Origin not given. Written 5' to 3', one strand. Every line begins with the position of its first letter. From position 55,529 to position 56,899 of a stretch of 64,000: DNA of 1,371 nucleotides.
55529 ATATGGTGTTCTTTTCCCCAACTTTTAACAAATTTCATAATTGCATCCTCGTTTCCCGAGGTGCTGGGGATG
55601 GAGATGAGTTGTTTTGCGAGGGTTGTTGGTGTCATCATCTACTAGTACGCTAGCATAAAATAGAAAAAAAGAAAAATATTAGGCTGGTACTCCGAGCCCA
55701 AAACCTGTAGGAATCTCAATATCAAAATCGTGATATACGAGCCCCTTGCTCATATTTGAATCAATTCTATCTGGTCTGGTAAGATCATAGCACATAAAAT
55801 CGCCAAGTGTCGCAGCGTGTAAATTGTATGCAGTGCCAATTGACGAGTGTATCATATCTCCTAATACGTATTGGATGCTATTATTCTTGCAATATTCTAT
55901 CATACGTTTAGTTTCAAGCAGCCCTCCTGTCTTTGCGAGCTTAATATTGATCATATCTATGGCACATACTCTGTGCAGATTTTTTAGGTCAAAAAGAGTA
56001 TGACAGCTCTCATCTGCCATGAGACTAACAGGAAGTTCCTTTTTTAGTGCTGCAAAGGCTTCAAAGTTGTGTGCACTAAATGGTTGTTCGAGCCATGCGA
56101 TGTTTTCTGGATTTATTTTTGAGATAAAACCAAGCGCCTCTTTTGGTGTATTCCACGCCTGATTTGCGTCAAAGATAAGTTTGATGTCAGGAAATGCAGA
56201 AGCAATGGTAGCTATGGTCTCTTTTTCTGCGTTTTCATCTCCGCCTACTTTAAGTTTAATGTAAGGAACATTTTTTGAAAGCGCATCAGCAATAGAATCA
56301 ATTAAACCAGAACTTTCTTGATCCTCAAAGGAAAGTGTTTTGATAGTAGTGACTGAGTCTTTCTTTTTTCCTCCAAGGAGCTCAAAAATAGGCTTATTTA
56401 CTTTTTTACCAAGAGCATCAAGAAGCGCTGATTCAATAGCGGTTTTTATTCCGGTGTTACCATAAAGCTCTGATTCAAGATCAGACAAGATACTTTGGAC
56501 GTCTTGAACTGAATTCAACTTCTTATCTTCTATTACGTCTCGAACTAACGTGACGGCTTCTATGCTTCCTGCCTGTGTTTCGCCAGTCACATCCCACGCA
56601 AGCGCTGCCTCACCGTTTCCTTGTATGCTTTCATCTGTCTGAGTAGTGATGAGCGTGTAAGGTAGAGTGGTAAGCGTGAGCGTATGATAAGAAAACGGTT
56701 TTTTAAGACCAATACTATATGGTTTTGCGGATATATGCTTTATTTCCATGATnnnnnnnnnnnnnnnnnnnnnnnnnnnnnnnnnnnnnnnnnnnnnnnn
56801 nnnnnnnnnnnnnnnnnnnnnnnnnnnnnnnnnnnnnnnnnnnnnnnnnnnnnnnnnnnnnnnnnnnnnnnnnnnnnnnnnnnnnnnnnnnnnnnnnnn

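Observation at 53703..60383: Minus-strand amino-acid/peptide processing module: methyltransferase, M20, enolase-superfamily epimerase, threonine-synthase-like PLP enzyme, a second M20 and SpeH-type decarboxylase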

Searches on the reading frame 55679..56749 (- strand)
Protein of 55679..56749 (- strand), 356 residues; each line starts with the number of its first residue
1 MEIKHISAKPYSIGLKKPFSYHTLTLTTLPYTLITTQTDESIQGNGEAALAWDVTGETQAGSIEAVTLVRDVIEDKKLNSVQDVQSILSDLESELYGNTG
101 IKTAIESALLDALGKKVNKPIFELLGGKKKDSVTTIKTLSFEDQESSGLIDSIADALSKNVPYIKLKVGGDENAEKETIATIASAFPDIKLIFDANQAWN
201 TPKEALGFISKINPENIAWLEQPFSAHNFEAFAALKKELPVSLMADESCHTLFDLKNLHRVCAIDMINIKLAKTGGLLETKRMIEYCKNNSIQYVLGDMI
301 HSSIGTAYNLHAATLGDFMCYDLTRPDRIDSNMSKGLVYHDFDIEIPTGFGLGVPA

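Call 3: search_protein_families(library=pfam, proteins=[window:55679-56749:-], max_evalue=0.01)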
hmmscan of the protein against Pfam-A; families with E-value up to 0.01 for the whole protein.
window:55679-56749:- (356 aa): 3 families
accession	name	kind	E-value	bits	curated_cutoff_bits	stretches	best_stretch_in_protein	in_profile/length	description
PF13378.12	MR_MLE_C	-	2e-37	129.5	29.4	1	157-354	10-213/219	Enolase C-terminal domain-like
PF02746.21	MR_MLE_N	-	1.5e-08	35.3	22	1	16-126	14-117/117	Mandelate racemase / muconate lactonizing enzyme, N-terminal domain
PF07476.17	MAAL_C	-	4.7e-07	29.7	27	1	237-297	136-196/249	Methylaspartate ammonia-lyase C-terminus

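Call 4: search_protein_families(library=ncbifam, proteins=[window:55679-56749:-], max_evalue=0.01)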
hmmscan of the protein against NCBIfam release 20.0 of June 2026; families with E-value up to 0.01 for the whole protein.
window:55679-56749:- (356 aa): 20 families
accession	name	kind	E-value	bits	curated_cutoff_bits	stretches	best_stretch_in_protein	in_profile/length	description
NF041118.1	A_G_epim_Thtga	equivalog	4.3e-46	157.6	500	1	2-326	2-320/341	L-Ala-D/L-Glu epimerase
TIGR02534.1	mucon_cyclo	subfamily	9e-42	143.4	334.95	1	14-354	12-355/368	muconate/chloromuconate family cycloisomerase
NF042940.1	racemase_DgcA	equivalog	2.3e-40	138.8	400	1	15-344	10-314/323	N-acetyl-D-Glu racemase DgcA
TIGR01928.1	menC_lowGC_arch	equivalog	8.3e-36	123.6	200.65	1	11-318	3-302/325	o-succinylbenzoate synthase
NF011708.0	PRK15129.1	equivalog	1.2e-27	96.8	343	1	38-315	35-292/321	L-Ala-D/L-Glu epimerase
NF043002.1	HProlDhtase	equivalog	1.1e-24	87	500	1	32-313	34-308/366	cis-3-hydroxy-L-proline dehydratase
NF040866.1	AraD_Arch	equivalog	6.4e-19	68.2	650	1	104-353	106-358/372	arabinonate dehydratase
NF047820.1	TalGalacDh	equivalog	8.5e-18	64.4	500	1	103-293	109-300/371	L-talarate/galactarate dehydratase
NF043051.1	ManoateDhtManD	equivalog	1.5e-16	60.2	550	2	187-312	204-329/403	D-mannonate dehydratase ManD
TIGR01927.1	menC_gam_Gplu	equivalog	2.1e-15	56.8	130.55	1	164-311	128-277/307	o-succinylbenzoate synthase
NF003473.0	PRK05105.1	equivalog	3.1e-15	56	236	1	145-306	122-280/331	o-succinylbenzoate synthase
NF011654.0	PRK15072.1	subfamily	4.3e-15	55.5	430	2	187-311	205-329/404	D-galactonate dehydratase family protein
NF002739.0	PRK02714.1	equivalog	2.5e-14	53.5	259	1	149-313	122-287/320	o-succinylbenzoate synthase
NF011968.0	PRK15440.1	equivalog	2.2e-13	49.9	393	1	45-284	68-306/395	L-rhamnonate dehydratase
NF010624.0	PRK14017.1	equivalog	3.5e-13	49.4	311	1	32-290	16-278/382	galactonate dehydratase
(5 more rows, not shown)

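Call 8: search_solved_structures(query=window:55679-56749:-, max_evalue=0.00001, show_alignments=1)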
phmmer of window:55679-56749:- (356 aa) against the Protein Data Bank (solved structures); distinct sequences matched with E-value up to 0.00001: 120 (the best 60 are shown).
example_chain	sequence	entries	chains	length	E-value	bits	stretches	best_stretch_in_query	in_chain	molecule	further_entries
2p88_A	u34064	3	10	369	1.8e-35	126.3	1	11-333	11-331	Mandelate racemase/muconate lactonizing enzyme family protein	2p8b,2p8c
3jva_A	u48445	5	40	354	1.2e-34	123.7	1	1-314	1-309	Dipeptide Epimerase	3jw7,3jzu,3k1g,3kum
3q45_A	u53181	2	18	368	3.7e-34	122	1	12-354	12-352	Mandelate racemase/muconate lactonizing enzyme family; possible chloromuconate cycloisomer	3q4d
1wuf_A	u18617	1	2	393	4.1e-29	105.5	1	17-354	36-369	hypothetical protein lin2664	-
1jpm_A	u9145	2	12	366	3.6e-28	102.3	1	3-354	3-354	L-Ala-D/L-Glu Epimerase | similar to chloromuconate cycloisomerase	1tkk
2zad_A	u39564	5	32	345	8e-28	101.2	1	37-325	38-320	Muconate cycloisomerase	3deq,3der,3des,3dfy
3ct2_A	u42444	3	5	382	8.7e-28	101.1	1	21-354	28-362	Muconate cycloisomerase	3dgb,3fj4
3r0k_A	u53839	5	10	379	9e-28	101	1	13-332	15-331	Enzyme of enolase superfamily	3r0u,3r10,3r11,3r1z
1wue_A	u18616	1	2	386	4.1e-25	92.3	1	4-354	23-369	mandelate racemase/muconate lactonizing enzyme family protein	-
2qde_A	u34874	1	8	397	4.3e-25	92.2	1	3-319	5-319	Mandelate racemase/muconate lactonizing enzyme family protein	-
1nu5_A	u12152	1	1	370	5.9e-24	88.5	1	2-354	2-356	Chloromuconate cycloisomerase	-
2muc_A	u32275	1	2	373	1.2e-23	87.5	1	80-354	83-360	PROTEIN (MUCONATE CYCLOISOMERASE)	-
3muc_A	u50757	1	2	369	1.3e-23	87.4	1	34-354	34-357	PROTEIN (MUCONATE CYCLOISOMERASE)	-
1f9c_A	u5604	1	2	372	1.4e-23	87.2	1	35-354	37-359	PROTEIN (MUCONATE CYCLOISOMERASE I)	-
1bkh_A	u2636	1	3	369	1.5e-23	87.1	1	80-354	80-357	MUCONATE LACTONIZING ENZYME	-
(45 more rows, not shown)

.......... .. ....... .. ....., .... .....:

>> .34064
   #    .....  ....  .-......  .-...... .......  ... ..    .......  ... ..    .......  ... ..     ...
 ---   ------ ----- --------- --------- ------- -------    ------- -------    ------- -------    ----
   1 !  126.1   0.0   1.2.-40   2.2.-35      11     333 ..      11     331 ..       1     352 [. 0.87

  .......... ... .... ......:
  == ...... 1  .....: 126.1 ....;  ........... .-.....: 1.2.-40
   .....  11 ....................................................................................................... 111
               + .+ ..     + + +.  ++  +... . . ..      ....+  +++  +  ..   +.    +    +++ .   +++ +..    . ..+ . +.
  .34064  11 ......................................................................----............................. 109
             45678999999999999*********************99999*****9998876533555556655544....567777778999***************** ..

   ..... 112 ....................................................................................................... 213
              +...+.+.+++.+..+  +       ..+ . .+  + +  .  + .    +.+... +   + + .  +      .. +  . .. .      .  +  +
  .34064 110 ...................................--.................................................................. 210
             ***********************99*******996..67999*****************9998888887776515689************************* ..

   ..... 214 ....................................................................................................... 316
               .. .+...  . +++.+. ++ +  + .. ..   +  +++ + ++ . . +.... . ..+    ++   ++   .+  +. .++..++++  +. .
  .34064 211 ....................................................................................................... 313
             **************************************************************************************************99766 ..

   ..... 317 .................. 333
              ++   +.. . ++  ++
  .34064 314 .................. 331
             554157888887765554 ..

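Call 55: find_homologous_proteins(query=window:55679-56746:-, max_evalue=1e-20)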
Query window:55679-56746:- (355 aa): 88 proteins with E <= 1e-20 among 5984 candidates.
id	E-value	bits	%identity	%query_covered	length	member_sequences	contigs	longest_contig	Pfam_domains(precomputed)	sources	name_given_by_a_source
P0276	2.0e-232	789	100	100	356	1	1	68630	PF07476.18,PF13378.13,PF02746.22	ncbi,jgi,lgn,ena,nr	ncbi:hypothetical protein KKH43_00450 [Patescibacteria group bacterium]|nr:hypothetical protein [Pat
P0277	2.4e-109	384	51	99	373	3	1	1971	PF13378.13,PF02746.22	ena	-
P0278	5.0e-108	380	50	99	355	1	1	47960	PF07476.18,PF13378.13,PF02746.22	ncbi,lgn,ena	-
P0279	3.6e-106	374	50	99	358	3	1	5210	PF07476.18,PF13378.13,PF02746.22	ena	-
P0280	6.5e-106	373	49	99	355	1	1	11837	PF07476.18,PF13378.13,PF02746.22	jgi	-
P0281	6.3e-105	370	50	99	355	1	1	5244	PF07476.18,PF13378.13,PF02746.22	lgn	-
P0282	8.8e-105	369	51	99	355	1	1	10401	PF07476.18,PF13378.13,PF02746.22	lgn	-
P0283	1.7e-104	368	51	99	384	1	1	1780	PF13378.13,PF02746.22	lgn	-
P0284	1.6e-103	365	49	99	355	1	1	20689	PF07476.18,PF13378.13,PF02746.22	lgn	-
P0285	1.9e-103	365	49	99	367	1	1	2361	PF07476.18,PF13378.13,PF02746.22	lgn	-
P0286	2.0e-102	361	50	99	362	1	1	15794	PF07476.18,PF13378.13,PF02746.22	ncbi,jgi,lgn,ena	-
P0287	5.1e-101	357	47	99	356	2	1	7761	PF07476.18,PF13378.13,PF02746.22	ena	-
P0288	5.2e-101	357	49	99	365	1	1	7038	PF07476.18,PF13378.13,PF02746.22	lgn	-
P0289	5.9e-101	357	47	99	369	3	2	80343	PF07476.18,PF13378.13,PF02746.22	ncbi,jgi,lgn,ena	-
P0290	6.0e-101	356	48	99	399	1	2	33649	PF07476.18,PF13378.13,PF02746.22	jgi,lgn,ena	-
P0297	5.0e-99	350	48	99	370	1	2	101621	PF13378.13,PF02746.22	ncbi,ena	ncbi:MAG: enolase C-terminal domain-like protein [Patescibacteria group bacterium]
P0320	1.9e-86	309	43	99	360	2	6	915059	PF26685.1,PF07476.18,PF13378.13,PF02746.22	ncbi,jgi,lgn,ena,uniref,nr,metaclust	ncbi:MAG: L-Ala-D/L-Glu epimerase [Berkelbacteria bacterium GW2011_GWE1_39_12]|uniref:L-Ala-D/L-Glu 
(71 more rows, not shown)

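Call 56: find_encoding_contigs(protein=P0278, flank=8000, max_places=1)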
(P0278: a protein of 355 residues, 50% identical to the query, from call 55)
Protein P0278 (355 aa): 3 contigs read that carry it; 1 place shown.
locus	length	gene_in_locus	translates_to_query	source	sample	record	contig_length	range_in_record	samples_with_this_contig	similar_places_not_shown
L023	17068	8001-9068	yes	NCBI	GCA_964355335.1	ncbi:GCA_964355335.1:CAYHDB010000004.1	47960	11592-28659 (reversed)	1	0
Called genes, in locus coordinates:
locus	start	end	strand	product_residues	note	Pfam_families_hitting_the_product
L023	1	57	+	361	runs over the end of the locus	PF01546:Peptidase_M20, PF07687:M20_dimer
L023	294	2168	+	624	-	PF03485:Arg_tRNA_synt_N (weak), PF00750:tRNA-synt_1d, PF05746:DALR_1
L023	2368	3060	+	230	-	-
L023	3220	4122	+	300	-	PF24827:AstE_AspA_cat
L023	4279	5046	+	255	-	-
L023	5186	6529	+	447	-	PF00291:PALP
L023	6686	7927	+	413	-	PF18604:PreAtp-grasp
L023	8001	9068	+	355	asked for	PF02746:MR_MLE_N, PF13378:MR_MLE_C, PF07476:MAAL_C (weak)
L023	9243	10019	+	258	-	PF03437:BtpA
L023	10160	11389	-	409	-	PF00696:AA_kinase, PF00583:Acetyltransf_1 (weak), PF13508:Acetyltransf_7 (faint)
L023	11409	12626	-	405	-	PF04389:Peptidase_M28, PF01546:Peptidase_M20, PF07687:M20_dimer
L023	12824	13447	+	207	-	-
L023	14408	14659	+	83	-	PF01371:Trp_repressor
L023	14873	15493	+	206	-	PF01451:LMWPc (faint)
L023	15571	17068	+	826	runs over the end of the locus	PF01326:PPDK_N, PF00391:PEP-utilizers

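Call 57: find_encoding_contigs(protein=P0297, flank=8000, max_places=1)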
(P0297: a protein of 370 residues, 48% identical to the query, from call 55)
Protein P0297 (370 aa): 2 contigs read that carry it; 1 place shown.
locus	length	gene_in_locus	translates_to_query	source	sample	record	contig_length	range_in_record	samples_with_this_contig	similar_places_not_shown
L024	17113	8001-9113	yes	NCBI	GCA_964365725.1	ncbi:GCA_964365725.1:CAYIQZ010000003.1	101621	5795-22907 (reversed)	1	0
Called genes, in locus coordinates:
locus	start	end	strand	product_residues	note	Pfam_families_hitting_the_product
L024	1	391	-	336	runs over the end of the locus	PF02388:FemAB, PF13480:Acetyltransf_6, PF02388:FemAB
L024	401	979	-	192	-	PF01330:RuvA_N, PF14520:HHH_5, PF00633:HHH (faint), PF07499:RuvA_C (weak)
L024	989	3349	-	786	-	PF00133:tRNA-synt_1, PF09334:tRNA-synt_1g, PF08264:Anticodon_1, PF19302:DUF5915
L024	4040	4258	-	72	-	PF01402:RHH_1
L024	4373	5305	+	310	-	PF19420:DDAH_eukar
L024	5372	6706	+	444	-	PF00291:PALP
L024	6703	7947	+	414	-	-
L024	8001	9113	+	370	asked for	PF02746:MR_MLE_N, PF13378:MR_MLE_C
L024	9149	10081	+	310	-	PF24827:AstE_AspA_cat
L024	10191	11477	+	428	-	PF02274:ADI, PF19420:DDAH_eukar (weak)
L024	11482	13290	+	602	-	PF03485:Arg_tRNA_synt_N (weak), PF00750:tRNA-synt_1d, PF05746:DALR_1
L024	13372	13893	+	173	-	-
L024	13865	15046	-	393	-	PF13173:AAA_14, PF13635:DUF4143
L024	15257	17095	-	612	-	-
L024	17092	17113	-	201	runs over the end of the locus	-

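Call 58: find_encoding_contigs(protein=P0320, flank=8000, max_places=1)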
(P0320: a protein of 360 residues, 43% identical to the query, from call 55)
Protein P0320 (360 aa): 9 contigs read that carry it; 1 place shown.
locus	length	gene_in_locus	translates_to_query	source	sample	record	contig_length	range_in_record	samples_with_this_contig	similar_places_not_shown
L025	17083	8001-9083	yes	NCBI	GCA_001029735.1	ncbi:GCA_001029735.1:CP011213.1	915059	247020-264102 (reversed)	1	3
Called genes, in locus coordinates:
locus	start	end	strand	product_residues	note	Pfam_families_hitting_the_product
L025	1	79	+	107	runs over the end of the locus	-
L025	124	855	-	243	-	PF20803:PaaX_M, PF08223:PaaX_C (weak)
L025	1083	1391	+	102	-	-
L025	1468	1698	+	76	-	PF05154:TM2 (weak)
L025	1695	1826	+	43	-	-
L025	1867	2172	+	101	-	-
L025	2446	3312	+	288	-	PF12147:Methyltransf_20, PF01209:Ubie_methyltran (faint), PF13847:Methyltransf_31 (weak)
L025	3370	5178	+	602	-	PF16927:HisKA_7TM, PF00512:HisKA, PF02518:HATPase_c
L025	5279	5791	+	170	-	-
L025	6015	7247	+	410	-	PF00291:PALP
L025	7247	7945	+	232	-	PF00583:Acetyltransf_1, PF13508:Acetyltransf_7 (weak)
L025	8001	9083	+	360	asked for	PF02746:MR_MLE_N, PF13378:MR_MLE_C, PF26685:DUF8230_C (faint), PF07476:MAAL_C (weak)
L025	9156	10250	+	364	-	PF04389:Peptidase_M28 (faint), PF05343:Peptidase_M42 (faint), PF01546:Peptidase_M20, PF07687:M20_dimer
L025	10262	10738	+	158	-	PF13302:Acetyltransf_3 (weak), PF13673:Acetyltransf_10 (weak), PF00583:Acetyltransf_1, PF12746:GNAT_acetyltran, PF13508:Acetyltransf_7, PF08445:FR47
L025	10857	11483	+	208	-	-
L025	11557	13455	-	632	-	PF03485:Arg_tRNA_synt_N, PF00750:tRNA-synt_1d, PF05746:DALR_1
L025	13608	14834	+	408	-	PF01546:Peptidase_M20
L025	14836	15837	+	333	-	PF00696:AA_kinase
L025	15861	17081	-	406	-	PF00579:tRNA-synt_1b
